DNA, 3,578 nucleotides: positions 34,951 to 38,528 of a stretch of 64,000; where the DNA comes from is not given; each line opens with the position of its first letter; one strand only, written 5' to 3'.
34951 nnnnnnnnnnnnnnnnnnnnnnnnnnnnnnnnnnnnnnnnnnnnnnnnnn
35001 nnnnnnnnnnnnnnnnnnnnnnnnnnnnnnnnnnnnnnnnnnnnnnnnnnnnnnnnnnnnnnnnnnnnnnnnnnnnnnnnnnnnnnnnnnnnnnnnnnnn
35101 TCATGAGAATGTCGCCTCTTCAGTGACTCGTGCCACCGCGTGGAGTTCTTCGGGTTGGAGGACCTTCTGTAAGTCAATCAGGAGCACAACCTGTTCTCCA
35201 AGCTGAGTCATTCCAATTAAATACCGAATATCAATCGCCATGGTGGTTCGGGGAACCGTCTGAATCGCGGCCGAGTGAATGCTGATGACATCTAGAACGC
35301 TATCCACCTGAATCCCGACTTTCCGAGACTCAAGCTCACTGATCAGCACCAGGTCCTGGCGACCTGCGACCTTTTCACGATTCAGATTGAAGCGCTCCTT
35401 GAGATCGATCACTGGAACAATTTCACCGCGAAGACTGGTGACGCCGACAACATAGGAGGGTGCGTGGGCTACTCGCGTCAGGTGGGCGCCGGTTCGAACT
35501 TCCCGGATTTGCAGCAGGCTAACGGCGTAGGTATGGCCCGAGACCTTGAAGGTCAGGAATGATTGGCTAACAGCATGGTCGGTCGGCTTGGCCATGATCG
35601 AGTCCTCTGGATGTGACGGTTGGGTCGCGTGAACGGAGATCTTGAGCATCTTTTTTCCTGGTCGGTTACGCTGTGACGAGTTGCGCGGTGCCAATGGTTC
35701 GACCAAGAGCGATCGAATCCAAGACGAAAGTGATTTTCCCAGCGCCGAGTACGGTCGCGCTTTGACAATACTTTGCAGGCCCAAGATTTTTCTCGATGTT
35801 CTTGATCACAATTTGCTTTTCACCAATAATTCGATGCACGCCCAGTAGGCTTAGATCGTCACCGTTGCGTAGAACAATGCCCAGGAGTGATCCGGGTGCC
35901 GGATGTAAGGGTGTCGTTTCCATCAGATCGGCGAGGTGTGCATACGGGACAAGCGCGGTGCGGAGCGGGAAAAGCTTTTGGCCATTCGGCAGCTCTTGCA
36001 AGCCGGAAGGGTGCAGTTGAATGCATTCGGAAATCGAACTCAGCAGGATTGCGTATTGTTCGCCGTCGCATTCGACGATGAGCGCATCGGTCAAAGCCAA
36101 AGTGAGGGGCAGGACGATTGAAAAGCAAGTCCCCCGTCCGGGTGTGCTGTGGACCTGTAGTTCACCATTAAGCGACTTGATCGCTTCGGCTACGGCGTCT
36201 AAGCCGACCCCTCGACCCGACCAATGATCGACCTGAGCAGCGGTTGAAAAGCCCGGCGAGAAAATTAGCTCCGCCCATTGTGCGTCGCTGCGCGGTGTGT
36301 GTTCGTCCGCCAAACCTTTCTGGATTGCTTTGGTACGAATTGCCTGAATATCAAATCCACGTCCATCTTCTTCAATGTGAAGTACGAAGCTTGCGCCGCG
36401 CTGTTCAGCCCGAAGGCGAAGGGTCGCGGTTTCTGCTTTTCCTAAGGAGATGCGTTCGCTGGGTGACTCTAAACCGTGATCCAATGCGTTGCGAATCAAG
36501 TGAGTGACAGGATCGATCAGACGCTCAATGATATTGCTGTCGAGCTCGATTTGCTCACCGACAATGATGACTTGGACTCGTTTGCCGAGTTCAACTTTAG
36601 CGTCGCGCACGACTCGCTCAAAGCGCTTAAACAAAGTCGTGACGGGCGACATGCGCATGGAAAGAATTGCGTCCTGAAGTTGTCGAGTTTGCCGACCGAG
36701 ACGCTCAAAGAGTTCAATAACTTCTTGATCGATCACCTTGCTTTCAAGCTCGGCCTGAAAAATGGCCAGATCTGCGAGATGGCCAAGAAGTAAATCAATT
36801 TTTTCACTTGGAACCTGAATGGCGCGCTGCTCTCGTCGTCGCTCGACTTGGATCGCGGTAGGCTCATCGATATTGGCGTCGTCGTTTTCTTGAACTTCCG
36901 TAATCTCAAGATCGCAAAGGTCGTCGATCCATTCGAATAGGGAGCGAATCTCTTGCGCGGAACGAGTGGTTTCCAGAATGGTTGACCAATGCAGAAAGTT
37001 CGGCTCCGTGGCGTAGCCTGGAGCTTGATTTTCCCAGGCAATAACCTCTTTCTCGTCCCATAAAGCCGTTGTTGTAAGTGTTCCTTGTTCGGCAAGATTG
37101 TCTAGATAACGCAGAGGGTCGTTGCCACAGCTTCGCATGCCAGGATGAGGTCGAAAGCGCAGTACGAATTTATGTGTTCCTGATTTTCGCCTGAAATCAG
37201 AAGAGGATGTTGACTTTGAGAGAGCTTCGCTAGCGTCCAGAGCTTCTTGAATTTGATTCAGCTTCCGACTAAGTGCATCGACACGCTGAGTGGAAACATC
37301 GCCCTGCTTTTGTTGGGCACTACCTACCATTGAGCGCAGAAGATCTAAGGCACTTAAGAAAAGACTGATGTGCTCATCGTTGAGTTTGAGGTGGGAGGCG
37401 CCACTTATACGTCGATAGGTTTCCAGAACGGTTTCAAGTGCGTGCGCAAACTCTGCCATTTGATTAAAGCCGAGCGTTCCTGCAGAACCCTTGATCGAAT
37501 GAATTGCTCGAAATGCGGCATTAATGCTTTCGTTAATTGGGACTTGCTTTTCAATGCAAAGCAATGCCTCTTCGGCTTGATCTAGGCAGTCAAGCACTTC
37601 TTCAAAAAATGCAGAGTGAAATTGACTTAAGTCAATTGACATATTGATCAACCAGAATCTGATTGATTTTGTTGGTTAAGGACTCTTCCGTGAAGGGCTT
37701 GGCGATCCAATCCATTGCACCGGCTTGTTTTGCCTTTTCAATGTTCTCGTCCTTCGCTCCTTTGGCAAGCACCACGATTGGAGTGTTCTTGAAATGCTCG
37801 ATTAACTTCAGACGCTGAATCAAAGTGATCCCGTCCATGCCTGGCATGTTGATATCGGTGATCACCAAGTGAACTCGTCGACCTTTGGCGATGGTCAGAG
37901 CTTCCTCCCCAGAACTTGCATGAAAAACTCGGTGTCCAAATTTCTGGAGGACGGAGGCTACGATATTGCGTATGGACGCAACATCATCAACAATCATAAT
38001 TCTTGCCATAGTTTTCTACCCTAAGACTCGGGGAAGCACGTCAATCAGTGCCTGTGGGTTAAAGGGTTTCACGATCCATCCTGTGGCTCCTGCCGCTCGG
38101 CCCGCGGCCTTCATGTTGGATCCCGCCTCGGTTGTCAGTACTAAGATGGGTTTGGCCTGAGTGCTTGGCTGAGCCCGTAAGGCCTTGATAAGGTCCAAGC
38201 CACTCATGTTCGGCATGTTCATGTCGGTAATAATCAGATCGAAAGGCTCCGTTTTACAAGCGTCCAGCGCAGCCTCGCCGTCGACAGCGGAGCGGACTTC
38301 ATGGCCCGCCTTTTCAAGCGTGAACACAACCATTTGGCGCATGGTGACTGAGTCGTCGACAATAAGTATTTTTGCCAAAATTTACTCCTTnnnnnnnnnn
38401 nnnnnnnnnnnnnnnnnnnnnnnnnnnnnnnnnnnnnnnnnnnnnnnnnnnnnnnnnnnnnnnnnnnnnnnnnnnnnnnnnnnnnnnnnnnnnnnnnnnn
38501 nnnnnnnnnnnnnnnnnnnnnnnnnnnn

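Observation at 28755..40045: Complete chemosensory operon built entirely around receptors with no periplasmic domain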

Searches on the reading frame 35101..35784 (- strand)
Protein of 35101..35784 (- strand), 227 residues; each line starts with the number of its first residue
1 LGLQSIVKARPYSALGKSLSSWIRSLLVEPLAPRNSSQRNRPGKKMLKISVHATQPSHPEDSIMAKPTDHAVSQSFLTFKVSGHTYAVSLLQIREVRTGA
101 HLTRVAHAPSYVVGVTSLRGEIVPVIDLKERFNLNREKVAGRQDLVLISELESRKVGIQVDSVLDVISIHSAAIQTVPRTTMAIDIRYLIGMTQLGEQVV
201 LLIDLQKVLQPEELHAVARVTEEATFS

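Call 4: search_protein_families(library=pfam, proteins=[window:35101-35784:-], max_evalue=0.01)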
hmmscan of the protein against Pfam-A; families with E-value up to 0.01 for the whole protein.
window:35101-35784:- (227 aa): 1 family
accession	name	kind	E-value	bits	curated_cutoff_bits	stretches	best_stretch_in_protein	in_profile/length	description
PF01584.24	CheW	-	1.5e-32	112.5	23.5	1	76-210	2-135/138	CheW-like domain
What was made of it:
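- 35101..35649 (-): cheW. Pfam CheW 1.5e-32 (call 4).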

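Call 6: search_protein_families(library=ncbifam, proteins=[window:35101-35784:-], max_evalue=0.01)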
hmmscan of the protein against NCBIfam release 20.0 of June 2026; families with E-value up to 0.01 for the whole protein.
window:35101-35784:- (227 aa): 2 families
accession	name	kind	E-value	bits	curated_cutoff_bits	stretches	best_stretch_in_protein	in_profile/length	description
NF007903.0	PRK10612.1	equivalog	5.9e-31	107.5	260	1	66-223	9-165/167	chemotaxis protein CheW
NF041336.1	CheA_Halo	equivalog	0.0076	14.9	950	1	75-164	543-626/666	chemotaxis protein CheA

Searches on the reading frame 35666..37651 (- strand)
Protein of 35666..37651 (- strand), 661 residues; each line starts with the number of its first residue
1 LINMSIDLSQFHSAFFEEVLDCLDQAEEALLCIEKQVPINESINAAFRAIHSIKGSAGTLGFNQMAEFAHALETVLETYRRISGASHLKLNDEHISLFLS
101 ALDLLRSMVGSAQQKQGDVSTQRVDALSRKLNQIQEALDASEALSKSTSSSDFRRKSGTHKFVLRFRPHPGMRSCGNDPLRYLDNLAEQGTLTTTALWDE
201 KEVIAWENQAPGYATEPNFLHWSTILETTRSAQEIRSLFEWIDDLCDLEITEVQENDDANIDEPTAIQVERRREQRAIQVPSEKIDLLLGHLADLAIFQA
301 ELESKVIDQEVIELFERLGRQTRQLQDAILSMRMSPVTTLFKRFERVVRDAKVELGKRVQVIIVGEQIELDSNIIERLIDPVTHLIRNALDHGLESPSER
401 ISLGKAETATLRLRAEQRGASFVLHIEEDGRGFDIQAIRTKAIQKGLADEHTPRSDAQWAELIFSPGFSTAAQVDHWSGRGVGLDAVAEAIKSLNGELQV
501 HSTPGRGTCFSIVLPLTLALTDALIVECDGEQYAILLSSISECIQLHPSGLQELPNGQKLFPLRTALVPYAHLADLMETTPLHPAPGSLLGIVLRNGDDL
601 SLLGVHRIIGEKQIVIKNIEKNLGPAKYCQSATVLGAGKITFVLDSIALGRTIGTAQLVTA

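Call 4: search_protein_families(library=pfam, proteins=[window:35666-37651:-], max_evalue=0.01)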
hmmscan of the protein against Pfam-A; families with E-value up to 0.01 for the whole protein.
window:35666-37651:- (661 aa): 4 families
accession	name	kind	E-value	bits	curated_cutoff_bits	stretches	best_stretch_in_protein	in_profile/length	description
PF02518.31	HATPase_c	-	2.6e-15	57.2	26.4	1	382-517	6-110/111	Histidine kinase-, DNA gyrase B-, and HSP90-like ATPase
PF01627.28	Hpt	-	4.5e-15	56.1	24.6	1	13-105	4-81/84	Hpt domain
PF01584.24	CheW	-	4.4e-14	52.7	23.5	1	523-649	2-133/138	CheW-like domain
PF02895.20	H-kinase_dim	-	0.0063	17.4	23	1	276-332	2-68/68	Signal transducing histidine kinase, homodimeric domain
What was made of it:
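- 35666..37642 (-): cheA (Hpt, dimerisation, HATPase_c and CheW-like domains). Pfam (call 4).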

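Call 6: search_protein_families(library=ncbifam, proteins=[window:35666-37651:-], max_evalue=0.01)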
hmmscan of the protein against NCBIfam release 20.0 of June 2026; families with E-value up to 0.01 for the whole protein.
window:35666-37651:- (661 aa): 32 families (the best 25 are shown)
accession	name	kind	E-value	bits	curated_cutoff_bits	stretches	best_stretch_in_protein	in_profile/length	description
NF007835.0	PRK10547.1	equivalog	2.5e-104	350.2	793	2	255-650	257-657/670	chemotaxis protein CheA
NF041336.1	CheA_Halo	equivalog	4.5e-93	313.1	950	2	258-647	274-664/666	chemotaxis protein CheA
NF011874.0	PRK15347.1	equivalog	5.6e-11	41.2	852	1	471-517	568-615/921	two component system sensor kinase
NF010411.0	PRK13837.1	equivalog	3.4e-09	35.3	647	1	462-517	626-676/828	two-component system VirA-like sensor kinase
TIGR02956.1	TMAO_torS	equivalog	8.4e-09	34.1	676.5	1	462-518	629-684/967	TMAO reductase system sensor histidine kinase/response regulator TorS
NF052574.1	HisKinEspCMyxo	equivalog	4.5e-07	28.4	1200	1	461-516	585-637/785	serine histidine kinase EspC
TIGR02916.1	PEP_his_kin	equivalog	4.6e-07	28.8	300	1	476-515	641-679/679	XrtA/PEP-CTERM system histidine kinase PrsK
NF008298.1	PRK11086.1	subfamily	8.8e-07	27.7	520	1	458-516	472-525/529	DcuS/MalK family sensor histidine kinase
NF008468.0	PRK11360.1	equivalog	1.5e-06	26.9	646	1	461-517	558-609/616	two-component system sensor histidine kinase AtoS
NF007688.0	PRK10364.1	equivalog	2e-06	26.9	479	1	460-518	400-453/460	two-component system sensor histidine kinase ZraS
NF041947.1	LuxQ_Vibrio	equivalog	2.7e-05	22.3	1200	1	463-520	642-700/843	quorum-sensing autoinducer 2 sensor kinase/phosphatase LuxQ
NF040691.1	MtrAB_MtrB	equivalog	3.6e-05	23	450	1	473-517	449-493/507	MtrAB system histidine kinase MtrB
NF041832.1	near_NosP_CTERM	subfamily_domain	6.8e-05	22.1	400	1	473-517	182-226/370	NahK/ErcS family hybrid sensor histidine kinase/response regulator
NF008302.0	PRK11091.1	equivalog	7.9e-05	21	838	1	476-519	465-508/779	aerobic respiration two-component sensor histidine kinase ArcB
NF046044.1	PnpS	equivalog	0.0001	21.5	400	1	477-515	352-390/390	two-component system histidine kinase PnpS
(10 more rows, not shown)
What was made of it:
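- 35666..37642 (-): The best NCBIfam model is E. coli-type CheA PRK10547, at 350 bits (call 6).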

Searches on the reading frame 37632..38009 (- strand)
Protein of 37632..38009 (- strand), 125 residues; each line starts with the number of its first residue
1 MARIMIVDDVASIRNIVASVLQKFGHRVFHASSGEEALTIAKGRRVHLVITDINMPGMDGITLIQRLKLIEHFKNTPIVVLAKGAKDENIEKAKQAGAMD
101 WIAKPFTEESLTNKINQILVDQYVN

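Call 4: search_protein_families(library=pfam, proteins=[window:37632-38009:-], max_evalue=0.01)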
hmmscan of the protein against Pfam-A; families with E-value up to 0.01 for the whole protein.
window:37632-38009:- (125 aa): 1 family
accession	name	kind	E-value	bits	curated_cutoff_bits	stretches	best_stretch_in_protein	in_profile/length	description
PF00072.30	Response_reg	-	2.8e-28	98.7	30.2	1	4-115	1-110/111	Response regulator receiver domain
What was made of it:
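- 37632..38009 (-): cheY-b: CheY paralogue with Ala at the T87 position. Pfam Response_reg 2.8e-28 (call 4).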

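Call 6: search_protein_families(library=ncbifam, proteins=[window:37632-38009:-], max_evalue=0.01)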
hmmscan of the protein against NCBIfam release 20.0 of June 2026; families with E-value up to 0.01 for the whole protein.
window:37632-38009:- (125 aa): 105 families (the best 25 are shown)
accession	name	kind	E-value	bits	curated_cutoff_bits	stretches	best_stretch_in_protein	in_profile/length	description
NF011874.0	PRK15347.1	equivalog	5.3e-24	84.3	852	1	3-116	692-807/921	two component system sensor kinase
NF007901.0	PRK10610.1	equivalog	4.5e-22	78.6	189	1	3-119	7-124/129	chemotaxis response regulator CheY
TIGR02154.1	PhoB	equivalog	1.6e-21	76.7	296.2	1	2-119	3-120/226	phosphate regulon transcriptional regulator PhoB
NF008318.0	PRK11107.1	equivalog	3.5e-20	71.7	890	1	3-118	669-784/920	two-component sensor histidine kinase BarA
TIGR02956.1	TMAO_torS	equivalog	2e-19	69.2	676.5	1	2-121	702-822/967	TMAO reductase system sensor histidine kinase/response regulator TorS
NF045944.1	ResRegRpaBCyano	equivalog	4.2e-19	68.8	330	1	5-119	1-112/229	response regulator transcription factor RpaB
NF007135.0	PRK09581.1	equivalog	9.1e-19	67.6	474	1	1-116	2-117/457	PleD family two-component system response regulator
NF006900.1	PRK09390.1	equivalog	1.2e-18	67.4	255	1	3-119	6-120/203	response regulator FixJ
NF008469.0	PRK11361.1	equivalog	1.7e-18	66.6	714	1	2-115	5-116/461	acetoacetate metabolism transcriptional regulator AtoC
NF053854.1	RespRegPhoBBctds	equivalog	2.6e-18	66.2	270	1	4-119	1-115/225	two-component system response regulator PhoB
NF007969.0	PRK10693.1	equivalog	6e-18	65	329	1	3-109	9-113/337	two-component system response regulator RssB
NF033120.0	vanR_FM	exception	7.2e-18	65.1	460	1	3-118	5-117/231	vancomycin resistance response regulator transcription factor, VanR-F/VanR-M family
NF041733.1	resp_reg_CseB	equivalog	8.6e-18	64.5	350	1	3-119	2-115/228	two-component system response regulator CseB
NF040689.1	MtrAB_MtrA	equivalog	1.2e-17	64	300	1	4-117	1-111/219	MtrAB system response regulator MtrA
NF007005.1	PRK09468.1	equivalog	2.5e-17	63.1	331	1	2-121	4-121/237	osmolarity response regulator transcription factor OmpR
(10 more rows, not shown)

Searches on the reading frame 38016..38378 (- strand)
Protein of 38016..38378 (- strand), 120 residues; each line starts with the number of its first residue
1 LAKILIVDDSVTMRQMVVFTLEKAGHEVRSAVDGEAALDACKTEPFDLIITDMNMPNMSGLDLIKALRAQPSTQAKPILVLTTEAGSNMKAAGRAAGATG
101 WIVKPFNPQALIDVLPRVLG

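Call 4: search_protein_families(library=pfam, proteins=[window:38016-38378:-], max_evalue=0.01)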
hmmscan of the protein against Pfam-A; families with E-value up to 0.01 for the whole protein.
window:38016-38378:- (120 aa): 2 families
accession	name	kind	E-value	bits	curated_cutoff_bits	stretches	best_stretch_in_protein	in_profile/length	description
PF00072.30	Response_reg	-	1.2e-28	99.9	30.2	1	4-114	1-109/111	Response regulator receiver domain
PF23198.2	PDE8A_N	-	0.001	19.4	29.6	1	15-84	24-94/147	PDE8A-like, N-terminal domain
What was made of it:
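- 38016..38378 (-): cheY-a: canonical single-domain response regulator. Pfam Response_reg 1.2e-28 (call 4).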

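Call 6: search_protein_families(library=ncbifam, proteins=[window:38016-38378:-], max_evalue=0.01)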
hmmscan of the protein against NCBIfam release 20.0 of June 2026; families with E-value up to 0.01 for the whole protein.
window:38016-38378:- (120 aa): 101 families (the best 25 are shown)
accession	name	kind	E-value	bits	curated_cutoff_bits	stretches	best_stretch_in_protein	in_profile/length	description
NF007901.0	PRK10610.1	equivalog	6.8e-25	87.7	189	1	3-117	7-122/129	chemotaxis response regulator CheY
TIGR02154.1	PhoB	equivalog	4.2e-24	85.1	296.2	1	2-113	3-114/226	phosphate regulon transcriptional regulator PhoB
NF006900.1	PRK09390.1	equivalog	5.7e-21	75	255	1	3-117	6-118/203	response regulator FixJ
NF053854.1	RespRegPhoBBctds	equivalog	1.3e-20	73.8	270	1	4-110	1-106/225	two-component system response regulator PhoB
NF045944.1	ResRegRpaBCyano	equivalog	3.4e-19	69.1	330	1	5-112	1-105/229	response regulator transcription factor RpaB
NF007135.0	PRK09581.1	equivalog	3.9e-19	68.8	474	1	1-112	2-113/457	PleD family two-component system response regulator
NF046022.1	RespRegCpdRBruc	equivalog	7.2e-19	67.9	180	1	1-118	1-116/120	cell cycle two-component system response regulator CpdR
NF040689.1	MtrAB_MtrA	equivalog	1.1e-18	67.4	300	1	4-112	1-106/219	MtrAB system response regulator MtrA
NF011874.0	PRK15347.1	equivalog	1.8e-18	66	852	1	3-115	692-806/921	two component system sensor kinase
NF007005.1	PRK09468.1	equivalog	2.2e-18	66.5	331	1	2-115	4-115/237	osmolarity response regulator transcription factor OmpR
NF045991.1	RespRegCtrARhodob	equivalog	3.6e-18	66.1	350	1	3-113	2-110/224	response regulator transcription factor CtrA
NF008296.0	PRK11083.1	equivalog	3.9e-18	65.7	273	1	2-112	4-111/228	two-component system response regulator CreB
NF041733.1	resp_reg_CseB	equivalog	5.4e-18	65.2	350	1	3-112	2-108/228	two-component system response regulator CseB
NF033120.0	vanR_FM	exception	9.1e-18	64.7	460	1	3-112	5-111/231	vancomycin resistance response regulator transcription factor, VanR-F/VanR-M family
NF007546.0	PRK10161.1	equivalog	1.8e-17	63.7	471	1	3-114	4-115/229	phosphate response regulator transcription factor PhoB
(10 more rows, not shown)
